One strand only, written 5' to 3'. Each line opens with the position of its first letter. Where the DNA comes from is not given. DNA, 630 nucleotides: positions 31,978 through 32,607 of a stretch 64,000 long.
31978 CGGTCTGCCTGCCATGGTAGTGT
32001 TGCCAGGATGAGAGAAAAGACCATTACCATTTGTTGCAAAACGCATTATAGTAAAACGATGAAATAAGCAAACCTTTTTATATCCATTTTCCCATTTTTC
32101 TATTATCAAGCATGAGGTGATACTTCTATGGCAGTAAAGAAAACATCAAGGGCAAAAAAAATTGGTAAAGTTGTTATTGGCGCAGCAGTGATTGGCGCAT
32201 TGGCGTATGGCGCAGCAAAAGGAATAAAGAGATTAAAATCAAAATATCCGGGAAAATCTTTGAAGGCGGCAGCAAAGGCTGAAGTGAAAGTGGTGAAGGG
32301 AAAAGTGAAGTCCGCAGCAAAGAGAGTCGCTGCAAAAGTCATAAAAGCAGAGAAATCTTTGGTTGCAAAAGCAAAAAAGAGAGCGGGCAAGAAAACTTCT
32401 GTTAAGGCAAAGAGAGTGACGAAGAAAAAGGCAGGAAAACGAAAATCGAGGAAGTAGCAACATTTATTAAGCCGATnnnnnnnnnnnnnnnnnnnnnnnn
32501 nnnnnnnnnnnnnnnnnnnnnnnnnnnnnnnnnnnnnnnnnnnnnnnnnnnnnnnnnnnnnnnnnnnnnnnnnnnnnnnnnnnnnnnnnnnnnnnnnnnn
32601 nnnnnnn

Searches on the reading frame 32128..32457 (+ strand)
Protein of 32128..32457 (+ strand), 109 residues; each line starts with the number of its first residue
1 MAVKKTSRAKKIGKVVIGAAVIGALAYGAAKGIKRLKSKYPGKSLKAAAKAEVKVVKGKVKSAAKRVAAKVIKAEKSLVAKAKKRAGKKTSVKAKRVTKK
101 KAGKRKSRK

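Call 16: find_encoding_contigs(protein=window:32128-32457:+, flank=3000, max_places=10)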
Protein window:32128-32457:+ (109 aa): 24 contigs read that carry it; 6 places shown.
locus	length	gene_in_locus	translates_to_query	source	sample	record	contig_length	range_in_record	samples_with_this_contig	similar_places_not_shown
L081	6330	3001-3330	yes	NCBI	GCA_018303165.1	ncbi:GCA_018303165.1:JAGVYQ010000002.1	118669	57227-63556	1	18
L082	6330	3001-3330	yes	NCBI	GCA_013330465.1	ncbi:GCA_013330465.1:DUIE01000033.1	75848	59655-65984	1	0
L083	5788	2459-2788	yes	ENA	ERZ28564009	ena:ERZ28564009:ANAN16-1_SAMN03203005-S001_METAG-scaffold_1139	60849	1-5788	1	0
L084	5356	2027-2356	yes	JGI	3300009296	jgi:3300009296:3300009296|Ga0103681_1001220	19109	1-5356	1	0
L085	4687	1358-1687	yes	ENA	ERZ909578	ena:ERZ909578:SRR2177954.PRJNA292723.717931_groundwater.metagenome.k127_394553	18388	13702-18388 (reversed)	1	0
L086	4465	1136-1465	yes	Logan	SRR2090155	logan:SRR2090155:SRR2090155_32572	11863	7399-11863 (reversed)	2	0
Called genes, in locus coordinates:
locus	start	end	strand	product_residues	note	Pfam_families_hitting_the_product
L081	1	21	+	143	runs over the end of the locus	-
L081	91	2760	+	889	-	PF02359:CDC48_N, PF05496:RuvB_N (weak), PF00004:AAA, PF07724:AAA_2 (weak), PF07728:AAA_5 (weak), PF17862:AAA_lid_3, PF00004:AAA, PF17862:AAA_lid_3, +26 more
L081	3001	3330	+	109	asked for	-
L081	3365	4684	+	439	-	PF18195:GatD_N, PF00710:Asparaginase, PF17763:Asparaginase_C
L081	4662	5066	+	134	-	PF01050:MannoseP_isomer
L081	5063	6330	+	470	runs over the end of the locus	PF02934:GatB_N, PF02637:GatB_Yqey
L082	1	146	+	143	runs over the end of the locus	-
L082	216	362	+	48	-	-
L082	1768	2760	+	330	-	-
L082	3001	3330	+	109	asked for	-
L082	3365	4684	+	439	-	PF18195:GatD_N, PF00710:Asparaginase, PF17763:Asparaginase_C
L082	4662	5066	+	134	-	PF01050:MannoseP_isomer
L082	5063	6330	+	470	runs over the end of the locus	PF02934:GatB_N, PF02637:GatB_Yqey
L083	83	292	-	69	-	-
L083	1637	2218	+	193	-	PF00004:AAA, PF17862:AAA_lid_3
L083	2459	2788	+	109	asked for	-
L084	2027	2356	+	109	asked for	-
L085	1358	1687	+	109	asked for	-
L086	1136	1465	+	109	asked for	-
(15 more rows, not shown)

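Call 37: find_homologous_proteins(query=window:32128-32454:+, max_evalue=0.001)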
Query window:32128-32454:+ (109 aa): 1 proteins with E <= 0.001 among 385 candidates.
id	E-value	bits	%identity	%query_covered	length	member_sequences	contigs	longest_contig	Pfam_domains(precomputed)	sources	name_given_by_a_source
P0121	9.1e-11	60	100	36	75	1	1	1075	-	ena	-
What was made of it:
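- On Riboswitch / cis-regulatory 5' leader: The gene has no homologues (call 37).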

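Call 42: find_encoding_contigs(protein=P0121, flank=3000, max_places=5)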
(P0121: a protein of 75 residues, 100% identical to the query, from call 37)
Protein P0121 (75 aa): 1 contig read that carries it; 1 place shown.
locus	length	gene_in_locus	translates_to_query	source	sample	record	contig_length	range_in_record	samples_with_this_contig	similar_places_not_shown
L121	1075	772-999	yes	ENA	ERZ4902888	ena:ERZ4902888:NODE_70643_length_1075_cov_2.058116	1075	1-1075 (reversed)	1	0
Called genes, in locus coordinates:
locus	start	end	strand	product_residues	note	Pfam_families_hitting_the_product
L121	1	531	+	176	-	?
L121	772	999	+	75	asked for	-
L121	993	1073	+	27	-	?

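Call 73: search_protein_families(library=pfam, proteins=[window:32128-32454:+], max_evalue=1)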
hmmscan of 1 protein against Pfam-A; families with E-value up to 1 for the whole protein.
window:32128-32454:+ (109 aa): 0 families
